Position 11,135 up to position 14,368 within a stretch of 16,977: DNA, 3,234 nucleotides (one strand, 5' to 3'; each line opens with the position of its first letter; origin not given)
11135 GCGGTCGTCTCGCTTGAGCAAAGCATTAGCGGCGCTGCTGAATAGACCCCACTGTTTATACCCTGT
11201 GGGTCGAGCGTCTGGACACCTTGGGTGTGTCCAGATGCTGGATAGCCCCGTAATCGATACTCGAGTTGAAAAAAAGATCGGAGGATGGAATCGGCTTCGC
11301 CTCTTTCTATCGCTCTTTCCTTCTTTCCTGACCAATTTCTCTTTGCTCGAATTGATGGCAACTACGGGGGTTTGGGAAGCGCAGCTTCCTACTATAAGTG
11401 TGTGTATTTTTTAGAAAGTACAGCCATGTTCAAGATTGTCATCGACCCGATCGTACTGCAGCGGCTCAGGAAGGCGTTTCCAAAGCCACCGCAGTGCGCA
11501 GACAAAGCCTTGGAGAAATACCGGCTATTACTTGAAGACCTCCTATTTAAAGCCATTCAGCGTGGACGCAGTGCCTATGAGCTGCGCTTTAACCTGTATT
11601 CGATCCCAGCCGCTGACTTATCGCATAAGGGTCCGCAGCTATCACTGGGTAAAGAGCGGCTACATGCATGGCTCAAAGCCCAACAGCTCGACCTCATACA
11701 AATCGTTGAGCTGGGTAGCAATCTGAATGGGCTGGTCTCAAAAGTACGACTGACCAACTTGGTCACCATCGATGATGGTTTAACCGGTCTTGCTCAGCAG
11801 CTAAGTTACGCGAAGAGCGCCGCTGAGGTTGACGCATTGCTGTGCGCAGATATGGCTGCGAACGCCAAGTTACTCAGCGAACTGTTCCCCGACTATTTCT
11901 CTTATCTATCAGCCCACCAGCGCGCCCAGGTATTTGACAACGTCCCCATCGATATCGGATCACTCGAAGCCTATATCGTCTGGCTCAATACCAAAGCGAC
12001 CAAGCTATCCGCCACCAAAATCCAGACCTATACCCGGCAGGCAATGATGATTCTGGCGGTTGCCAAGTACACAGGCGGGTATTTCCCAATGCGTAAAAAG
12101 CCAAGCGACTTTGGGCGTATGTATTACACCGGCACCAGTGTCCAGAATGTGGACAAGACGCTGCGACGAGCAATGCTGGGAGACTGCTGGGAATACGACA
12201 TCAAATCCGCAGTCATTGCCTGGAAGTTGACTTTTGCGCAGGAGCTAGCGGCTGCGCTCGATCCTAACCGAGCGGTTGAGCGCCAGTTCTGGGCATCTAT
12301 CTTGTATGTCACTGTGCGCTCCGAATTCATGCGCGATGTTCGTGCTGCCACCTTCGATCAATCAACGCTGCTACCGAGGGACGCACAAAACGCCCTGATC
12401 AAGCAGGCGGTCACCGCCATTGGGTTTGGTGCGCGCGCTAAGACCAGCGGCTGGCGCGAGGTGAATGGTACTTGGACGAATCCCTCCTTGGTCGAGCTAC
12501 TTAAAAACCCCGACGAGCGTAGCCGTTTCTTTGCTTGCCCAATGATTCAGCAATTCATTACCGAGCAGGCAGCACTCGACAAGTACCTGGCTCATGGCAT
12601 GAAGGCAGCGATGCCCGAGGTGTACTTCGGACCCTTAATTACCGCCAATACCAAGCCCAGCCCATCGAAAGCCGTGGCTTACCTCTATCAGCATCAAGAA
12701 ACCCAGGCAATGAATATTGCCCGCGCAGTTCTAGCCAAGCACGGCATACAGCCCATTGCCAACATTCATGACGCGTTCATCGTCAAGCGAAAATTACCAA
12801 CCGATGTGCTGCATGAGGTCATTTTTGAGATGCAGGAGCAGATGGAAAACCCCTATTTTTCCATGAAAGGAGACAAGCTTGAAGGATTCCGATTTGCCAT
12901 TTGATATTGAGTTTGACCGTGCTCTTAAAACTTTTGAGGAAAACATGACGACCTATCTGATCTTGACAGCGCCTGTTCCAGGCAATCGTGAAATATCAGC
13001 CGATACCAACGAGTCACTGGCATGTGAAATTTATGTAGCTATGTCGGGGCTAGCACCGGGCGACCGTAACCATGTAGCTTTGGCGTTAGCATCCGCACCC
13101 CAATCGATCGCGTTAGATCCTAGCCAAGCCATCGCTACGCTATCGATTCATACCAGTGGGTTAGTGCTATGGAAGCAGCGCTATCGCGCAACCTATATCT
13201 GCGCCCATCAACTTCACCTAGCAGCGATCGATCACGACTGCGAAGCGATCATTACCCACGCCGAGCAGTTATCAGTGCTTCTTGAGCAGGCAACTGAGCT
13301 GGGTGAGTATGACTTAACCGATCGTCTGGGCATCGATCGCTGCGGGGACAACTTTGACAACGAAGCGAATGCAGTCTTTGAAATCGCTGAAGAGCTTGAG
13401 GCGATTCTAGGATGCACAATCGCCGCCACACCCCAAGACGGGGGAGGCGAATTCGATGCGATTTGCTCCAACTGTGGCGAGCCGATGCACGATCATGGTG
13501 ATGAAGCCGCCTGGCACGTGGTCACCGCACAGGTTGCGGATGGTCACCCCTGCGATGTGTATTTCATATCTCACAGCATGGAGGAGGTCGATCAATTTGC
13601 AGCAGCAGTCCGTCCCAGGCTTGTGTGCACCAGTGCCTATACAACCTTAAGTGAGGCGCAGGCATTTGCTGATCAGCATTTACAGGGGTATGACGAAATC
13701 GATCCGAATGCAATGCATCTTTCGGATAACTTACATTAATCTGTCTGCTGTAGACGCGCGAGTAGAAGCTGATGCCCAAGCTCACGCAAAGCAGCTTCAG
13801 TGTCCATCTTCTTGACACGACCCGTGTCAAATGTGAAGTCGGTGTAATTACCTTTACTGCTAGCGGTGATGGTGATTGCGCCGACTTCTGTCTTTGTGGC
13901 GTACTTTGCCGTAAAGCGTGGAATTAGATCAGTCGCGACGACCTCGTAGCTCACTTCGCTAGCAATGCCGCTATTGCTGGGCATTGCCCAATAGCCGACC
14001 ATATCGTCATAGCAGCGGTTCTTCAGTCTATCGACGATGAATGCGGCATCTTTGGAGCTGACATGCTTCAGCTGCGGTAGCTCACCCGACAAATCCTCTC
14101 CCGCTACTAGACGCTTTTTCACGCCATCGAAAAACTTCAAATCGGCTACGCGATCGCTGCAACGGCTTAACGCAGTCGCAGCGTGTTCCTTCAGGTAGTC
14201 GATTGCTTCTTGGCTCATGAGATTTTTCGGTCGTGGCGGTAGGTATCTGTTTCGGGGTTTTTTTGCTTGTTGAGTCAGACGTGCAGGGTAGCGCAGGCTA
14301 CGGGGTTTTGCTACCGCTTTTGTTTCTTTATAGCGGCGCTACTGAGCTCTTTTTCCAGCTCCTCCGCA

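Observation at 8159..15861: tRNA-Lys island with two tyrosine recombinases, a private polymerase and otherwise only unknown genes: candidate new class of integrative (satellite-like?) element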

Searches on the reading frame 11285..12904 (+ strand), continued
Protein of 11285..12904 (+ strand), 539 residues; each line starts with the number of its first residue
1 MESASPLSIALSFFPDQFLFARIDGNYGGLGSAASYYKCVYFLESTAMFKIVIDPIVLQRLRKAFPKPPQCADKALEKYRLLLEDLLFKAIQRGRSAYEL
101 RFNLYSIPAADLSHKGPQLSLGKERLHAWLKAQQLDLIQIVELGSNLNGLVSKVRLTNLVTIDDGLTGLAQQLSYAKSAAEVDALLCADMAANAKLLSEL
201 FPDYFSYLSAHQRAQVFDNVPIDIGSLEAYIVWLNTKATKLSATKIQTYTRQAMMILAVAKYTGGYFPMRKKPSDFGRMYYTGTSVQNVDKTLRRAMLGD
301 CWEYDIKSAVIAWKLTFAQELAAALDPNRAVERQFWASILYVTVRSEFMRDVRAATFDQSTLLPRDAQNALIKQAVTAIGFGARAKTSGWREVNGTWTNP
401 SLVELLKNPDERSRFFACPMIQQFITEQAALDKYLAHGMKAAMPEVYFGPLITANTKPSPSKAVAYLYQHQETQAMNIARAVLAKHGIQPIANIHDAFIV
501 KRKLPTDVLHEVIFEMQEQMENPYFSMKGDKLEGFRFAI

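Call 38: find_encoding_contigs(protein=P0004, flank=10000, max_places=4)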
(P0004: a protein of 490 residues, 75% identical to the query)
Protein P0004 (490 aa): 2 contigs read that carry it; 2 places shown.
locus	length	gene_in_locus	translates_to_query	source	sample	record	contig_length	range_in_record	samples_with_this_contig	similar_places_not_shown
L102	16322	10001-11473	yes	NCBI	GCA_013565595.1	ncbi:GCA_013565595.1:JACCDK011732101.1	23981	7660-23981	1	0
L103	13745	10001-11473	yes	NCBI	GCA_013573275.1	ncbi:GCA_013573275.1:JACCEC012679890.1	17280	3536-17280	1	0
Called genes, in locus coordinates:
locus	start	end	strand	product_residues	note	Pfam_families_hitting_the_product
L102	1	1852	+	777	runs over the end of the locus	PF02493:MORN (weak), PF00656:Peptidase_C14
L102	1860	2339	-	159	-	-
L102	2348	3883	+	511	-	PF02493:MORN (weak), PF00656:Peptidase_C14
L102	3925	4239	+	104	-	-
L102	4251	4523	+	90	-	-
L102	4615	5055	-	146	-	PF20346:DUF6641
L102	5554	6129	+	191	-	PF00589:Phage_integrase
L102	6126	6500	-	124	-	-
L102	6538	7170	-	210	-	-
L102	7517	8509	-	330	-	-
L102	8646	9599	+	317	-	-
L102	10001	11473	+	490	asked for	-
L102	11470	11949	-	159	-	-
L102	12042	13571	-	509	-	PF14659:Phage_int_SAM_3 (weak)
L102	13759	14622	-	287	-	PF14559:TPR_19 (faint), PF13525:YfiO, PF07719:TPR_2 (faint), PF13424:TPR_12 (faint), PF13428:TPR_14 (faint), PF13432:TPR_16 (weak), PF13174:TPR_6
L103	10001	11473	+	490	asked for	-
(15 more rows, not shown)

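Call 45: fold_search(model_id=the predicted structure, library=viral)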
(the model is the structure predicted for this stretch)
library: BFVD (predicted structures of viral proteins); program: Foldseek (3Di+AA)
matches with E <= 10: 451; with E <= 0.001: 82
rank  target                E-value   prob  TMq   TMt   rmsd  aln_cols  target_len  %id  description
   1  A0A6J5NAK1            1.5e-25  1.00  0.67  0.66   5.5       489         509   21  Uncharacterized protein [uncultured Caudovirales phage]
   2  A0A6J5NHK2            4.8e-19  1.00  0.60  0.55   8.6       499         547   20  Uncharacterized protein [uncultured Caudovirales phage]
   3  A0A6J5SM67            4.1e-11  1.00  0.46  0.56  12.6       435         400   14  Uncharacterized protein [uncultured Caudovirales phage]
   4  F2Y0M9                1.2e-09  1.00  0.44  0.29   4.8       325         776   16  (no name in the UniProt tables at hand)
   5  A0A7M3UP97            1.7e-09  1.00  0.44  0.23   5.1       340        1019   15  Replication origin-binding protein domain-containing protein [Pyramimonas orientalis virus]
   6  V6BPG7                3.1e-09  1.00  0.43  0.28   6.2       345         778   13  DNA replication protein [Zamilon virus]
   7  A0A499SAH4            6.7e-09  1.00  0.44  0.32   5.1       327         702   12  (no name in the UniProt tables at hand)
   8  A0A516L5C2            1.2e-08  1.00  0.42  0.49  11.8       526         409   12  (no name in the UniProt tables at hand)
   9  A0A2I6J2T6            1.7e-08  1.00  0.40  0.26   6.3       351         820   12  (no name in the UniProt tables at hand)
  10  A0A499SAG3            3.4e-08  1.00  0.43  0.29   5.7       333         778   11  (no name in the UniProt tables at hand)
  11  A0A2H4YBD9            2.1e-07  1.00  0.43  0.18   5.3       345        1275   13  (no name in the UniProt tables at hand)
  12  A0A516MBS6            2.3e-07  1.00  0.38  0.39  14.4       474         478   11  (no name in the UniProt tables at hand)
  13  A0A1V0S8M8            2.7e-07  1.00  0.41  0.21   8.2       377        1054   11  Uncharacterized protein [Catovirus CTV1]
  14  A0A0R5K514            4.4e-07  1.00  0.42  0.26   8.7       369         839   12  Putative DNA helicase/primase/polymerase [Qinghai Lake virophage]
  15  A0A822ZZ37            5.8e-07  1.00  0.38  0.35  21.6       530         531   14  (no name in the UniProt tables at hand)
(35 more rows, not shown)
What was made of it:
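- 11423..12904 (+): Minimal family-A (TV-Pol-like) polymerase of about 492 aa, with no proofreading or 5' nuclease domain and an N-terminal domain of about 170 aa of unknown role. The longest ORF starts at 11285. Foldseek BFVD: uncharacterised freshwater phage proteins E 1e-25, virophage TV-Pol-helicase proteins 1e-9 to 1e-7, canonical phage PolA about 1e-6 (call 45).
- The nearest structural relatives are replication proteins of virophages and phage polymerases (call 45). The closest structural relatives of the polymerase are in uncultured freshwater Caudovirales (call 45).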

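Call 52: search_solved_structures(query=A1, max_evalue=10, show_alignments=3)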
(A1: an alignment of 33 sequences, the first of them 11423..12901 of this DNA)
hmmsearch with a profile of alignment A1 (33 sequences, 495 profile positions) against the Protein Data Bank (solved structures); distinct sequences matched with E-value up to 10: 0.

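Call 55: search_protein_families(library=pfam, proteins=[L039:1739-2101:+, L035:12776-13315:+, L029:19976-20464:+, L016:16235-16720:+, L006:13111-13776:+, L027:12431-13075:-, L068:972-1889:+, L072:8352-8696:-, L028:3764-4801:+, L023:3758-4060:+], max_evalue=0.1)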
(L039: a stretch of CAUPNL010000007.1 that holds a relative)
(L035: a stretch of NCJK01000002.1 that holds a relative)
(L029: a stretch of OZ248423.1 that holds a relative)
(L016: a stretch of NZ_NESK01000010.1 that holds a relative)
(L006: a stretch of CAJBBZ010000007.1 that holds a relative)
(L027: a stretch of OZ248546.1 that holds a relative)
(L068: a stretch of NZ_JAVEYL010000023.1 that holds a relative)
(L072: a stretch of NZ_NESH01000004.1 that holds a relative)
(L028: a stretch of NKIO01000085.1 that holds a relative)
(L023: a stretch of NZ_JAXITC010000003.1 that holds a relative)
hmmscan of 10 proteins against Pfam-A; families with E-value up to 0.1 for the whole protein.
L039:1739-2101:+ (121 aa): 1 family
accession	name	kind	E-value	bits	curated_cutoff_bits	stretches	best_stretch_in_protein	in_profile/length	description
PF21781.2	DUF6876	-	3.5e-32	111.3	27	1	12-121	7-117/117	Family of unknown function (DUF6876)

L035:12776-13315:+ (180 aa): 0 families

L029:19976-20464:+ (163 aa): 0 families

L016:16235-16720:+ (162 aa): 0 families

L006:13111-13776:+ (222 aa): 1 family
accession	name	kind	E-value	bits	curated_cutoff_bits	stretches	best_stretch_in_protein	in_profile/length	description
PF11301.13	DUF3103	-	0.087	12.2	25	0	180-200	235-255/351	Protein of unknown function (DUF3103)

L027:12431-13075:- (214 aa): 1 family
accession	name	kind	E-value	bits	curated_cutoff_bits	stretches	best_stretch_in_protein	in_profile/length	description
PF09860.14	DUF2087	-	0.0056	17.3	22.4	1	162-202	4-44/69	Uncharacterized protein conserved in bacteria (DUF2087)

L068:972-1889:+ (306 aa): 1 family
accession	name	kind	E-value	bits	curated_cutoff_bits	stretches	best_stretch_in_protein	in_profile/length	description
PF05746.21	DALR_1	-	0.038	14.5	22.3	0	83-130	51-98/117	DALR anticodon binding domain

L072:8352-8696:- (114 aa): 1 family
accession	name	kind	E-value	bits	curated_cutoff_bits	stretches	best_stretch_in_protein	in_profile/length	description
PF11225.14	DUF3024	-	2.7e-32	111.7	24.9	1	7-114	6-112/112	Domain of unknown function (DUF3024)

L028:3764-4801:+ (346 aa): 3 families
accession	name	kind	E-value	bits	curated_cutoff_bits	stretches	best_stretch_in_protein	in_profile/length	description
PF00589.27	Phage_integrase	-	6.8e-11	42.7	27.1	1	177-327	18-165/172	Phage integrase family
PF13102.12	Phage_int_SAM_5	-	0.0079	17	22.3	1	80-138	28-85/98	Phage integrase SAM-like domain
PF24624.1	Int_N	-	0.047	14.9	27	1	71-151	17-97/100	Phage integrase, N-terminal domain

L023:3758-4060:+ (101 aa): 3 families
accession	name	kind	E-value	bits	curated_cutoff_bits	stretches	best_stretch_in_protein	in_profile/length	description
PF10046.14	BLOC1_2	-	0.004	17.9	33.4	1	22-58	57-93/96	Biogenesis of lysosome-related organelles complex-1 subunit 2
PF23729.2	Spectrin_Dys-1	-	0.015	15.8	27.6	1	29-74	31-75/90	Dystrophin-1-like, spectrin repeat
PF13744.12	HTH_37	-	0.031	14.5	27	1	21-77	9-65/80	Helix-turn-helix domain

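Call 77: search_protein_families(library=phrogs, proteins=[L083:127-1788:+, L083:1791-2567:+, L083:3721-6657:+, L083:6660-7679:+, L083:8297-8734:+, L083:9407-11215:+, L083:11215-11673:+, L083:12260-14164:+, L083:14167-15048:+, L083:15474-19991:+], max_evalue=0.001)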
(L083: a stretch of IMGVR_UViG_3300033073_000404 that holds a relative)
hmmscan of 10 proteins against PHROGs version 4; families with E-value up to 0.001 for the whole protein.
L083:127-1788:+ (554 aa): 0 families

L083:1791-2567:+ (259 aa): 0 families

L083:3721-6657:+ (979 aa): 0 families

L083:6660-7679:+ (340 aa): 0 families

L083:8297-8734:+ (146 aa): 9 families
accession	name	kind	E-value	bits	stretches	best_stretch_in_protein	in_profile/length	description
phrog_1872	-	DNA, RNA and nucleotide metabolism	1.8e-32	113.5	1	1-101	11-116/166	endonuclease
phrog_6254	-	DNA, RNA and nucleotide metabolism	4.2e-23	83.3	1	17-131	7-120/154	HNH endonuclease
phrog_826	-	DNA, RNA and nucleotide metabolism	2.1e-22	81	1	5-134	66-183/281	HNH endonuclease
phrog_3593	-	DNA, RNA and nucleotide metabolism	2.9e-22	80.4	1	9-107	55-152/210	HNH endonuclease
phrog_59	-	DNA, RNA and nucleotide metabolism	1.4e-17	65.2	1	20-102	154-243/423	HNH endonuclease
phrog_1492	-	DNA, RNA and nucleotide metabolism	2.5e-14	54.2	1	38-134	103-187/414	HNH endonuclease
phrog_4842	-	DNA, RNA and nucleotide metabolism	2.9e-10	41.1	1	18-82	71-135/154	HNH endonuclease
phrog_99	-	DNA, RNA and nucleotide metabolism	4e-06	27.7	1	3-96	104-207/383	HNH endonuclease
phrog_1891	-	DNA, RNA and nucleotide metabolism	0.0005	20.6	1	7-90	135-208/255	HNH endonuclease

L083:9407-11215:+ (603 aa): 0 families

L083:11215-11673:+ (153 aa): 3 families
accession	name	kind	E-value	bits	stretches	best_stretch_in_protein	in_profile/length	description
phrog_16521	-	unknown function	1.7e-31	110.8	1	23-99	7-83/178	-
phrog_2081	-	DNA, RNA and nucleotide metabolism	0.00018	21.8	1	61-149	152-247/433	HNH endonuclease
phrog_20162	-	DNA, RNA and nucleotide metabolism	0.00033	22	1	96-152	27-81/88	HNH endonuclease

L083:12260-14164:+ (635 aa): 1 family
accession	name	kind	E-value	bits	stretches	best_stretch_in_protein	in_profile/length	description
phrog_3287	-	head and packaging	2.4e-28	100.2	1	71-621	65-512/524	virion structural protein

L083:14167-15048:+ (294 aa): 0 families

L083:15474-19991:+ (1506 aa): 0 families

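Call 95: search_protein_representatives(alignment_id=A1)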
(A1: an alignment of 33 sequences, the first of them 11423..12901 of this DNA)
Query: 33 sequences, 495 profile positions. Proteins with E-value up to 0.001 (for the whole library): 776; up to 1e-10: 573; up to 1e-30: 313. The best 150 are listed.
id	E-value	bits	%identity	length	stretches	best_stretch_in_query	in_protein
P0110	5.7e-222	754.3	-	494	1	1-492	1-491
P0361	8.8e-205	697.6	-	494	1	1-490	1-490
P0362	3.1e-177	606.8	-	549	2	216-491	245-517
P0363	6.3e-177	605.7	-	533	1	1-490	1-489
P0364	1.0e-176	605.0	-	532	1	1-493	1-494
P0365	3.1e-176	603.4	-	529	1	1-492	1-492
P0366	9.5e-176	601.8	-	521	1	1-491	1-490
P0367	8.1e-173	592.2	-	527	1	1-490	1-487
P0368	1.1e-172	591.8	-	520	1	1-488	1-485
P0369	1.3e-172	591.5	-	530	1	1-492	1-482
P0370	1.5e-172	591.3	-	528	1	1-492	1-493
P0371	7.9e-169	579.0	-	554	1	6-488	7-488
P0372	9.1e-168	575.5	-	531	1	1-493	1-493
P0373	1.2e-165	568.6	-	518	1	1-491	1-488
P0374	1.9e-165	567.9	-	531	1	3-490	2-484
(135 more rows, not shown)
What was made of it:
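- The family comprises 776 clusters at 50% identity, all stand-alone proteins (call 95).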

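Call 124: search_protein_families(library=pfam, proteins=[L044:4557-5174:+, L044:5453-6199:-, L044:13027-13392:-, L044:11694-12911:-, L044:3700-4098:-, L044:13924-15261:-], max_evalue=0.01)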
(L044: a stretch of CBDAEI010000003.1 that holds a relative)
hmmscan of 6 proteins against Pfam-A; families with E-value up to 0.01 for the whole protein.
L044:4557-5174:+ (206 aa): 0 families

L044:5453-6199:- (249 aa): 1 family
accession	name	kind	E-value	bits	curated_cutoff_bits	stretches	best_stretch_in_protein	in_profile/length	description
PF01551.29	Peptidase_M23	-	1.4e-10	41.7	28.7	1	97-199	2-87/96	Peptidase family M23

L044:13027-13392:- (122 aa): 0 families

L044:11694-12911:- (406 aa): 1 family
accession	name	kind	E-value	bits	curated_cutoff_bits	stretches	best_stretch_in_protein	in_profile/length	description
PF00589.27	Phage_integrase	-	7.7e-05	23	27.1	1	238-395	27-167/172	Phage integrase family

L044:3700-4098:- (133 aa): 1 family
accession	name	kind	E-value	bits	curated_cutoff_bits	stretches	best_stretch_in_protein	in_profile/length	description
PF08681.18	TacA1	-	0.0097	16.3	21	0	47-90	4-47/80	Antitoxin TacA 1-like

L044:13924-15261:- (446 aa): 4 families
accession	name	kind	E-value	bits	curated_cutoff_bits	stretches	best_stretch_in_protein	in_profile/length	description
PF02878.22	PGM_PMM_I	-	1.5e-44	151.5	22.5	1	3-137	1-131/138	Phosphoglucomutase/phosphomannomutase, alpha/beta/alpha domain I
PF02880.22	PGM_PMM_III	-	9.4e-30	103.5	20.7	1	262-367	1-109/115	Phosphoglucomutase/phosphomannomutase, alpha/beta/alpha domain III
PF00408.26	PGM_PMM_IV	-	5.9e-19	68.3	23.1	1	376-441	1-66/68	Phosphoglucomutase/phosphomannomutase, C-terminal domain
PF02879.22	PGM_PMM_II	-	1.4e-18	67.8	29.3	1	161-258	2-103/103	Phosphoglucomutase/phosphomannomutase, alpha/beta/alpha domain II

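Call 129: find_encoding_contigs(protein=P0540, flank=10000, max_places=3)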
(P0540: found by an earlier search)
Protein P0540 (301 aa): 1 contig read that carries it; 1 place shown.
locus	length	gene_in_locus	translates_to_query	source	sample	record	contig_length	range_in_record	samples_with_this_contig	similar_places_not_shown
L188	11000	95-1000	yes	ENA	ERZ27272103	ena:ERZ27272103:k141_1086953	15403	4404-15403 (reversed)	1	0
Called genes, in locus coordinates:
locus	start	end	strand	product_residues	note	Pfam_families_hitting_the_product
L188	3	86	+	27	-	?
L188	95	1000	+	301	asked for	PF16331:TolA_bind_tri, PF13525:YfiO, PF13428:TPR_14 (faint), PF14559:TPR_19 (faint), PF13432:TPR_16 (weak), PF13174:TPR_6 (weak)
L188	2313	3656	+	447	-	PF00743:FMO-like, PF07992:Pyr_redox_2, PF13434:Lys_Orn_oxgnase (faint), PF13738:Pyr_redox_3, PF00743:FMO-like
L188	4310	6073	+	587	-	PF13520:AA_permease_2, PF00324:AA_permease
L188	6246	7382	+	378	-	PF01571:GCV_T, PF08669:GCV_T_C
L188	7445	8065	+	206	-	PF22290:DmmA-like_N, PF22289:DmmA-like_C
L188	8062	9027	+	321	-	PF22290:DmmA-like_N, PF00175:NAD_binding_1, PF00111:Fer2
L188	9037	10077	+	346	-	PF11927:HODM_asu-like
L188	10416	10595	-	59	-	-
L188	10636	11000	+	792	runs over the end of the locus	PF09347:DUF1989, PF01571:GCV_T, PF08669:GCV_T_C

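Call 130: find_encoding_contigs(protein=P0511, flank=10000, max_places=3)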
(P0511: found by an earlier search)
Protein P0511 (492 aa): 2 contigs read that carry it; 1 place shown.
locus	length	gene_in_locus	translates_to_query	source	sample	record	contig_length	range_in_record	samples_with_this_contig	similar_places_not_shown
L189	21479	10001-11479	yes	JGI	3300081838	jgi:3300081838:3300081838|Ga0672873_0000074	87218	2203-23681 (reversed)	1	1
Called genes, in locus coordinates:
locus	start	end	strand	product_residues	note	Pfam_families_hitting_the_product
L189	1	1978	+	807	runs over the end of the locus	-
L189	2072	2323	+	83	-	-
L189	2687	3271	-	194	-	PF00589:Phage_integrase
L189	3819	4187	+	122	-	PF21781:DUF6876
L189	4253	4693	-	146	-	PF20346:DUF6641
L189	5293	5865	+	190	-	PF00589:Phage_integrase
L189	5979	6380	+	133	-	-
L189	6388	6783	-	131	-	-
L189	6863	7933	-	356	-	-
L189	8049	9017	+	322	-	-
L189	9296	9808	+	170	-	-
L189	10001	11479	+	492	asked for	-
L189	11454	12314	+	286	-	-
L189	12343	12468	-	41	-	-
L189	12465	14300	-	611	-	PF01839:FG-GAP (faint), PF13517:FG-GAP_3 (weak), PF13946:DUF4214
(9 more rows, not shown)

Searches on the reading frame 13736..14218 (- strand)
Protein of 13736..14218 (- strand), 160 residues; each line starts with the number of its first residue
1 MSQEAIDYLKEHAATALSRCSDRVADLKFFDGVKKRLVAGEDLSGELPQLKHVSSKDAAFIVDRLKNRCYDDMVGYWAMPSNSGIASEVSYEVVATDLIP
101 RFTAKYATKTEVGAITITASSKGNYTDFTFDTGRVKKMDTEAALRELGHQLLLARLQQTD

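Call 5: search_protein_families(library=pfam, proteins=[window:13736-14218:-], max_evalue=0.1)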
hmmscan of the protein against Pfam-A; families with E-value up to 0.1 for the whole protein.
window:13736-14218:- (160 aa): 0 families

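Call 7: search_protein_families(library=ncbifam, proteins=[window:13736-14218:-], max_evalue=0.1)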
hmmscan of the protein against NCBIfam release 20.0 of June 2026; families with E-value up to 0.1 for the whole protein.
window:13736-14218:- (160 aa): 0 families

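Call 8: search_protein_families(library=phrogs, proteins=[window:13736-14218:-], max_evalue=0.1)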
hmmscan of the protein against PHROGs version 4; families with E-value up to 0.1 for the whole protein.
window:13736-14218:- (160 aa): 0 families

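Call 9: search_protein_families(library=padloc, proteins=[window:13736-14218:-], max_evalue=0.1)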
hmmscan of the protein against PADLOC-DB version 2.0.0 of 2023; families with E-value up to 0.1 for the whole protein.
window:13736-14218:- (160 aa): 0 families

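Call 87: search_solved_structures(query=A7, max_evalue=10)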
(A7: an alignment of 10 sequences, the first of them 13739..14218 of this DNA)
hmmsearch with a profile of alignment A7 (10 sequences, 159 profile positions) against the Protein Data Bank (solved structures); distinct sequences matched with E-value up to 10: 0.
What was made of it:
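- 13736..14218 (-): p160, a conserved 160-aa protein always just downstream of the integrase gene. It is a candidate excision or directionality factor (inference only). No Pfam, PHROG or PDB match (calls 5, 8, 87).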
